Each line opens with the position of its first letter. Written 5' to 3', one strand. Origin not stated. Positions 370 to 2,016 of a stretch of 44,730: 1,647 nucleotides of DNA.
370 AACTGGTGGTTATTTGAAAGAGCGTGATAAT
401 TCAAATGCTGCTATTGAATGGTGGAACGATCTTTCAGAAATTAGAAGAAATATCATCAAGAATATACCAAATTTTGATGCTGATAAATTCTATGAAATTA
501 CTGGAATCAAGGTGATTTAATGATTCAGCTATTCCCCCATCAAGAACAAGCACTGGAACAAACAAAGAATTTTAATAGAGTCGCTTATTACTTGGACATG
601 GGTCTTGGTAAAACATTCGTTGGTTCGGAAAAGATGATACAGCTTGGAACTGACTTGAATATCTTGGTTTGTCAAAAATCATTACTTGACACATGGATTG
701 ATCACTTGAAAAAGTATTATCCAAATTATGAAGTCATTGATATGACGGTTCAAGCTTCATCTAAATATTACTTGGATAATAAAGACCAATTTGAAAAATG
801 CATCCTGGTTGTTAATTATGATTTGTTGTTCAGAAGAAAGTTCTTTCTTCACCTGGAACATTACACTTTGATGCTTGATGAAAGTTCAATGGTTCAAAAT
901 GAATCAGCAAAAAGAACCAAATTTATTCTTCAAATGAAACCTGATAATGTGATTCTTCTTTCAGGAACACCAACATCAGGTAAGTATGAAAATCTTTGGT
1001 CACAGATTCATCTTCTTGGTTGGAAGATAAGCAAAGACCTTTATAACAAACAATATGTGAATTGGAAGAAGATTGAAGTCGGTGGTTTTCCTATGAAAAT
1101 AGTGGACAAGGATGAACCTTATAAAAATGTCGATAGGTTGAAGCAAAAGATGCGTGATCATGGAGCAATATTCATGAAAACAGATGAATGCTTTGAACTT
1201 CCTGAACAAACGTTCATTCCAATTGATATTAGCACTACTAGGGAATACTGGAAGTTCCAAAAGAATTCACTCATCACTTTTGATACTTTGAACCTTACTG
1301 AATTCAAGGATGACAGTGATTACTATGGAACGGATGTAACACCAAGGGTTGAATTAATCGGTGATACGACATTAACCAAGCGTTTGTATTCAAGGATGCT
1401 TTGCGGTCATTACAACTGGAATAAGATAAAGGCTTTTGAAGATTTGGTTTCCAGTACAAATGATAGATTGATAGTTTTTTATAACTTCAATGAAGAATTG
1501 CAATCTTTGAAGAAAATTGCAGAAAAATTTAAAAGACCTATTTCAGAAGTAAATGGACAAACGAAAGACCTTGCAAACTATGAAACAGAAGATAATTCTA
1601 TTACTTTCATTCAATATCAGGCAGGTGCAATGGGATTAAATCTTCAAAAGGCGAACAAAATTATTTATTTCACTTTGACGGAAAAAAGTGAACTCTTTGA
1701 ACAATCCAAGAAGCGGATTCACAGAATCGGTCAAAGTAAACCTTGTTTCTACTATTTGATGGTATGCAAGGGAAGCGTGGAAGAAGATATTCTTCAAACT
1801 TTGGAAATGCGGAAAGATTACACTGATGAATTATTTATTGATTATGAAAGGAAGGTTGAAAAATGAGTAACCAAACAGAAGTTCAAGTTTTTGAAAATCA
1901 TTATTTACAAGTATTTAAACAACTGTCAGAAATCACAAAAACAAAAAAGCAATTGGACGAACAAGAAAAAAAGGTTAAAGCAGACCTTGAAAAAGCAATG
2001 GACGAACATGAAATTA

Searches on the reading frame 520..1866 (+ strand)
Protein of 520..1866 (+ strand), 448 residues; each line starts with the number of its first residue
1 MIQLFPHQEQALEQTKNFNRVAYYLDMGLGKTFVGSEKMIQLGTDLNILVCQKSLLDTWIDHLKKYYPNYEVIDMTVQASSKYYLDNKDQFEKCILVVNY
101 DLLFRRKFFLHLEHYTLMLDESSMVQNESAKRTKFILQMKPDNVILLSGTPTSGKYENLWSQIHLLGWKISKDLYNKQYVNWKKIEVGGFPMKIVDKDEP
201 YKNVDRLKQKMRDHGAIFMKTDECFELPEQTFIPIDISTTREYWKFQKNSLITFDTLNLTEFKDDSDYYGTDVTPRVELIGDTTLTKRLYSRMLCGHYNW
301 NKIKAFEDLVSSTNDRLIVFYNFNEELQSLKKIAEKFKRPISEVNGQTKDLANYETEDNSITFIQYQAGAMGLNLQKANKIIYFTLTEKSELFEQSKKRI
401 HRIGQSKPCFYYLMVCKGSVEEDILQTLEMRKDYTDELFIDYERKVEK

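Call 16: search_protein_families(library=phrogs, proteins=[window:520-1866:+], max_evalue=0.001)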
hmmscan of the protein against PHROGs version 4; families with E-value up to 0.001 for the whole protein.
window:520-1866:+ (448 aa): 3 families
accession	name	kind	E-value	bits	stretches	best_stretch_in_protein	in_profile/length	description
phrog_62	-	DNA, RNA and nucleotide metabolism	3.5e-87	294.3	1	2-446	695-1140/1881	DNA helicase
phrog_29996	-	unknown function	9.5e-12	44.7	1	359-435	1084-1160/1189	-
phrog_11354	-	unknown function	3.2e-09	37.5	1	348-439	13-104/116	-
